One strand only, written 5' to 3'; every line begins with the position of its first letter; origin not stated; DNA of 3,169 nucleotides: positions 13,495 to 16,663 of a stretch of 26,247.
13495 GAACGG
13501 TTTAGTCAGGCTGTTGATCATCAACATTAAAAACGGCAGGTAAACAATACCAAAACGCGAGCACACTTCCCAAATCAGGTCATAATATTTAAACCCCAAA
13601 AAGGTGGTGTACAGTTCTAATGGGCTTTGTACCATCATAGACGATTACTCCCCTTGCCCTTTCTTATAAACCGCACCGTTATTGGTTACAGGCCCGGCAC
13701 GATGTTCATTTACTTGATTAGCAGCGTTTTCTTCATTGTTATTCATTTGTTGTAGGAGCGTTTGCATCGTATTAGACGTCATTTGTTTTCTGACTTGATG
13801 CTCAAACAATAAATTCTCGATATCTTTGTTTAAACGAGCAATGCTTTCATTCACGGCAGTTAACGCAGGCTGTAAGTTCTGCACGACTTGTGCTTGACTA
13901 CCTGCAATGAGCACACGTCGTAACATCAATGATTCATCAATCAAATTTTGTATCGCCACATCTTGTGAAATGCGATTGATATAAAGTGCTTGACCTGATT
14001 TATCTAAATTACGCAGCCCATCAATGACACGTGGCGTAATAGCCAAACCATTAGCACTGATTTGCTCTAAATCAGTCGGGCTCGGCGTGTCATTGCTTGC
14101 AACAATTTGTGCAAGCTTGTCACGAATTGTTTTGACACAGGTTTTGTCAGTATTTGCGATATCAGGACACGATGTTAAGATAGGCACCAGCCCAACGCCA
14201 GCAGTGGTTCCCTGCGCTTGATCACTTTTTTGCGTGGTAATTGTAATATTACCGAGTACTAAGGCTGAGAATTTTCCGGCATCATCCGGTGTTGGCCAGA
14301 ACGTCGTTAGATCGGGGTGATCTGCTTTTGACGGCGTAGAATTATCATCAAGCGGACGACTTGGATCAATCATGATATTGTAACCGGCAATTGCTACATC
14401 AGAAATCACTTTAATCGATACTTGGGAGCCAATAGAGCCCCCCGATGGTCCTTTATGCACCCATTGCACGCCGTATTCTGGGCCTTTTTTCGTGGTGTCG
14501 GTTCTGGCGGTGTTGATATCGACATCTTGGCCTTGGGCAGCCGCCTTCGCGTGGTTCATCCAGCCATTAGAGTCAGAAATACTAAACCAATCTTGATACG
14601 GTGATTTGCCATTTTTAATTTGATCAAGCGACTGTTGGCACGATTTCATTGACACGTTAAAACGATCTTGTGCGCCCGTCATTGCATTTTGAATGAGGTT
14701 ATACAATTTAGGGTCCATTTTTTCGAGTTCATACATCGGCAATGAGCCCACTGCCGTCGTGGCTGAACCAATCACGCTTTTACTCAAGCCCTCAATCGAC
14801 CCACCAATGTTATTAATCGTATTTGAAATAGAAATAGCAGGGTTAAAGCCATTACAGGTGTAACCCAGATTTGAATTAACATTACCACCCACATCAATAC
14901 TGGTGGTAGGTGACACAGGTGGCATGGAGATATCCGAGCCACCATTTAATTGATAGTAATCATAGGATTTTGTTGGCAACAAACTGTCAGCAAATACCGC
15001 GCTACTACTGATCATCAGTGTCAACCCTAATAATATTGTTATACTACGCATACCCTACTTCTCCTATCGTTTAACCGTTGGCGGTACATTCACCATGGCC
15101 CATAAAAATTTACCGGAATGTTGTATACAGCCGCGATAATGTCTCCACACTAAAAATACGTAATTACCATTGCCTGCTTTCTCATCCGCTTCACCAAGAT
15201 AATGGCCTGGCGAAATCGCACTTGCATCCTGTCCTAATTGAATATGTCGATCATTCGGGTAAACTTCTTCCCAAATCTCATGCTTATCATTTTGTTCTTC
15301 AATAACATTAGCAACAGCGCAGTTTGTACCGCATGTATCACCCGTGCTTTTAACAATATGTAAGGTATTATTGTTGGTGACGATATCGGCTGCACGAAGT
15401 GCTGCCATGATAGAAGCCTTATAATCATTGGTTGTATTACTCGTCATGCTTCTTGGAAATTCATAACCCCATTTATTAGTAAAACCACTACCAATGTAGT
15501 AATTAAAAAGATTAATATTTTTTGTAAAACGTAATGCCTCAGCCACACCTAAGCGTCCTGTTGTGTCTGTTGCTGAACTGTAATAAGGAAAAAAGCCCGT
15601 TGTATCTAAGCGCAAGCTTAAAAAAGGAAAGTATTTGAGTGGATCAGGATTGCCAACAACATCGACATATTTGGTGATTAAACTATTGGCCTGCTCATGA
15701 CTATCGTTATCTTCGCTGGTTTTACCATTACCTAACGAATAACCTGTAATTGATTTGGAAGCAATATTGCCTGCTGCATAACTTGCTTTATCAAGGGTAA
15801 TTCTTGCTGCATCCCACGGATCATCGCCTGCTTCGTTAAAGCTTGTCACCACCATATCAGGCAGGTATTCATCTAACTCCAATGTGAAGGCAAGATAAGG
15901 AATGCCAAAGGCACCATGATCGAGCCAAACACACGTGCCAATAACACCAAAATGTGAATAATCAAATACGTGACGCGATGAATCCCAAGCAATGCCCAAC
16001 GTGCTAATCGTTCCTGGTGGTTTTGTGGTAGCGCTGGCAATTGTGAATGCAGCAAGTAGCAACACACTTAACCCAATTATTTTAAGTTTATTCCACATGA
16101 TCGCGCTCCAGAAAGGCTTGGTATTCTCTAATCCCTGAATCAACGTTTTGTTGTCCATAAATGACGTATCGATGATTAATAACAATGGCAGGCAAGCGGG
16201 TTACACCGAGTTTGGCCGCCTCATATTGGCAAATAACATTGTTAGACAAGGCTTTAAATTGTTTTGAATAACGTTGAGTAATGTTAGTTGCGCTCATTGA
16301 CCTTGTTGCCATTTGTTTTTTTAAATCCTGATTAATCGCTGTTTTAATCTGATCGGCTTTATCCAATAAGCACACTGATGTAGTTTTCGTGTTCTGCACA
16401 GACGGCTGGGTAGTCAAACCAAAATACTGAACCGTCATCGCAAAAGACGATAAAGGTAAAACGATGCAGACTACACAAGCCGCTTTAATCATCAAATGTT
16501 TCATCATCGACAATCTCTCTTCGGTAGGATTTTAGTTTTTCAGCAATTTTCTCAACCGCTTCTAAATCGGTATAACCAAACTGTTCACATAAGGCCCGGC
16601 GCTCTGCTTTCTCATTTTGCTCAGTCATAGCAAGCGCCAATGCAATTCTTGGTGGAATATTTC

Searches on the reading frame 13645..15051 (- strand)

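Call 32: search_protein_families(library=ncbifam, proteins=[window:13645-15051:-], max_evalue=0.001)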
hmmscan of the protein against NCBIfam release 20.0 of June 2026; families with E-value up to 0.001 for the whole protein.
window:13645-15051:- (468 aa): 1 family
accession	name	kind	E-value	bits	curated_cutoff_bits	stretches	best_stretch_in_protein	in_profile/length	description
TIGR03755.1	conj_TIGR03755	equivalog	3.7e-98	329.1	270.45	1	32-450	5-406/419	integrating conjugative element protein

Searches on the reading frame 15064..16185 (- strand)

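Call 8: search_protein_families(library=ncbifam, proteins=[window:15064-16185:-], max_evalue=0.01)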
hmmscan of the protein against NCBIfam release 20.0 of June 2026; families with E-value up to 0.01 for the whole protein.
window:15064-16185:- (373 aa): 1 family
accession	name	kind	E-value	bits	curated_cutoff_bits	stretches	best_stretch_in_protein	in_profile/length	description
TIGR03756.1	conj_TIGR03756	hypoth_equivalog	5.3e-54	183.6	188.35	1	65-363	6-296/298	TIGR03756 family integrating conjugative element protein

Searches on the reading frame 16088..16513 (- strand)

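Call 8: search_protein_families(library=ncbifam, proteins=[window:16088-16513:-], max_evalue=0.01)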
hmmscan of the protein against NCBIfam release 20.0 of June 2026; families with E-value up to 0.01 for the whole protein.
window:16088-16513:- (141 aa): 1 family
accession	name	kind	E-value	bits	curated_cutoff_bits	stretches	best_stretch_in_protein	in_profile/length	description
TIGR03757.1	conj_TIGR03757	hypoth_equivalog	7.4e-16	58.4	73.2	1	30-132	6-110/113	TIGR03757 family integrating conjugative element protein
